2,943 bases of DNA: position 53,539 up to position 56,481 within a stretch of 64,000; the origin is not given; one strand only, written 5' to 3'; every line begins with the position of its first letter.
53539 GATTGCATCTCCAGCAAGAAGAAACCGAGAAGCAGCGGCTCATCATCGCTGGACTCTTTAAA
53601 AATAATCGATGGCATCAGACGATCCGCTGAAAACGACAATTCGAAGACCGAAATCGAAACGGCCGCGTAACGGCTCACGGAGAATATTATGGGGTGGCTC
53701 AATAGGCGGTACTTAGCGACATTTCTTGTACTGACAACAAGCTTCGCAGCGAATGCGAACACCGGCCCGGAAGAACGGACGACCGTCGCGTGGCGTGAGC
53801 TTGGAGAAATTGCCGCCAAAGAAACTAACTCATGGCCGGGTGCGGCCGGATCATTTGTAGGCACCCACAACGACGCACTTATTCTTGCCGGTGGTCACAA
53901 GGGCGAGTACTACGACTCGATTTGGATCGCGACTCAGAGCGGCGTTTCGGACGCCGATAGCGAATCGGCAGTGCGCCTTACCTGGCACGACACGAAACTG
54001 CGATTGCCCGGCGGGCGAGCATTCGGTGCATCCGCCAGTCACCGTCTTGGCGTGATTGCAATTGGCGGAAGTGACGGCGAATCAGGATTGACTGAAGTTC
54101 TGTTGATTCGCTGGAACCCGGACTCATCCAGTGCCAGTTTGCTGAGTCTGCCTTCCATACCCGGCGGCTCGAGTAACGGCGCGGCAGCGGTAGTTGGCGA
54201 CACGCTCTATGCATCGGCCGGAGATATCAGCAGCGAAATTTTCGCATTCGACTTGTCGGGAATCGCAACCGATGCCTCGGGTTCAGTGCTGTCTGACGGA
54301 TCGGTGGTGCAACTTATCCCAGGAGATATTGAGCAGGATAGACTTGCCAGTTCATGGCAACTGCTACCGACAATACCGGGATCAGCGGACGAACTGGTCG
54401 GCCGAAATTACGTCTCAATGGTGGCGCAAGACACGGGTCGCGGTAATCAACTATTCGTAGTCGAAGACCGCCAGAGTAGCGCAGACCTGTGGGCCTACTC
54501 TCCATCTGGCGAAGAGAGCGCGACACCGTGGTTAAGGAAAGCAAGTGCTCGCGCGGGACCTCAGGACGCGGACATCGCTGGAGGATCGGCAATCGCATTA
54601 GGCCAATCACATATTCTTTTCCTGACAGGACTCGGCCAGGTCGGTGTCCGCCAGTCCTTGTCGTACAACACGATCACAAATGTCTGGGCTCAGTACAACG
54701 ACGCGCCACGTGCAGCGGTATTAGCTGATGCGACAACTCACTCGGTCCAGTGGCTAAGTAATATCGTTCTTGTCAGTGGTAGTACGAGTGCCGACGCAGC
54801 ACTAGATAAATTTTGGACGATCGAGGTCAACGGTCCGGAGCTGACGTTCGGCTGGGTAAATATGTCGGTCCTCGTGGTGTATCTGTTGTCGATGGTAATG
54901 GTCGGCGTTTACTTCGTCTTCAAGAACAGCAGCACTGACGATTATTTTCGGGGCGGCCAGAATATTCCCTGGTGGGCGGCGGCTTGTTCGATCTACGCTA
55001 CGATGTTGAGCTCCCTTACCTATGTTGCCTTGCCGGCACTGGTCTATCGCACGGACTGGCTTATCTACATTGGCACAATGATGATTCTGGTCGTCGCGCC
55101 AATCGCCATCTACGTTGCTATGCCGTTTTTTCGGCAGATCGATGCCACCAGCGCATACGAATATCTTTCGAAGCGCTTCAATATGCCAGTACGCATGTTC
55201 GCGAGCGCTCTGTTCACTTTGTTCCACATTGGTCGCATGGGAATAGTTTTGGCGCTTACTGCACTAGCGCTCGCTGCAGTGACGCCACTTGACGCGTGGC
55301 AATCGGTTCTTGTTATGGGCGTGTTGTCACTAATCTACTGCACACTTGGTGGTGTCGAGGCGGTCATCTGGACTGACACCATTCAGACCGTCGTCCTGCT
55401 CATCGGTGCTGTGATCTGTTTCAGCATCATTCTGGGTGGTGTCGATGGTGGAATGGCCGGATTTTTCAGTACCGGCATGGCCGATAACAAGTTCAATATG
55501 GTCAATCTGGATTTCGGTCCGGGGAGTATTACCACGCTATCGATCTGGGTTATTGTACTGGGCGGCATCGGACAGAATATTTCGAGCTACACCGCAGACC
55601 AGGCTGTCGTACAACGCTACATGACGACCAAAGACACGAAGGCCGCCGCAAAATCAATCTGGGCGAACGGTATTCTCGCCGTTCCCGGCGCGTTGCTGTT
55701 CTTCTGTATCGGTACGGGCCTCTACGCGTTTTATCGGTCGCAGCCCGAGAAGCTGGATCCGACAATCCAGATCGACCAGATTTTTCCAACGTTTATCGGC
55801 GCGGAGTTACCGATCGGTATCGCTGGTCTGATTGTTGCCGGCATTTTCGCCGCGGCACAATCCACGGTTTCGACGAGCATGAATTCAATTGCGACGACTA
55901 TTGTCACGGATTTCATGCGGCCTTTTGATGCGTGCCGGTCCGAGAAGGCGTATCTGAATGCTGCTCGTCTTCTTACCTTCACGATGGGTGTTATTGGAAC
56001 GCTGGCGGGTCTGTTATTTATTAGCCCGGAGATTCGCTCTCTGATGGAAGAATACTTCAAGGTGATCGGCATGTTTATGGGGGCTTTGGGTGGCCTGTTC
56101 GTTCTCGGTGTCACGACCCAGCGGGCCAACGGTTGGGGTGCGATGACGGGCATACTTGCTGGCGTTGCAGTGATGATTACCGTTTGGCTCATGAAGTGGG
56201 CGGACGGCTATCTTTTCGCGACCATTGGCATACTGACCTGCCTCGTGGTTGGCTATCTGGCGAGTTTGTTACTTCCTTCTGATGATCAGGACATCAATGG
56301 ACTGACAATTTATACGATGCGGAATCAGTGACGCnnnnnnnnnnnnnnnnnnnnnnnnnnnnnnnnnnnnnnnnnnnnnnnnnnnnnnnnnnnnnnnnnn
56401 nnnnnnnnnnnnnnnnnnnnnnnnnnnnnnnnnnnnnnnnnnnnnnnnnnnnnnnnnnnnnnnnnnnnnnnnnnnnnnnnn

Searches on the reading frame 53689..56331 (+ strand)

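Call 79: search_protein_families(library=ncbifam, proteins=[window:53689-56331:+], max_evalue=1e-10)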
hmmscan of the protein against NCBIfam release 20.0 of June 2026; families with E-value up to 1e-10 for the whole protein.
window:53689-56331:+ (880 aa): 6 families
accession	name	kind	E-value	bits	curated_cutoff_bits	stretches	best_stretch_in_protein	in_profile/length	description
TIGR00813.1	sss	superfamily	3.6e-59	200.9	184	1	419-825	1-411/411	sodium/solute symporter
NF007790.0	PRK10484.1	equivalog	1.8e-28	99.7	401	1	397-851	8-470/527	solute:sodium symporter family transporter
TIGR02121.1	Na_Pro_sym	equivalog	5.6e-22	78.1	515.5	1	393-860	5-463/488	sodium/proline symporter PutP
TIGR02119.1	panF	equivalog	5.4e-19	68.5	328.05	1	395-858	7-460/471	sodium/pantothenate symporter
TIGR03548.1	mutarot_permut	subfamily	2.1e-14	53.4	243.2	1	51-316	3-233/323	cyclically-permuted mutarotase family protein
NF006903.2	PRK09395.1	subfamily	6.4e-13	47.9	750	1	388-858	34-513/552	cation/acetate symporter ActP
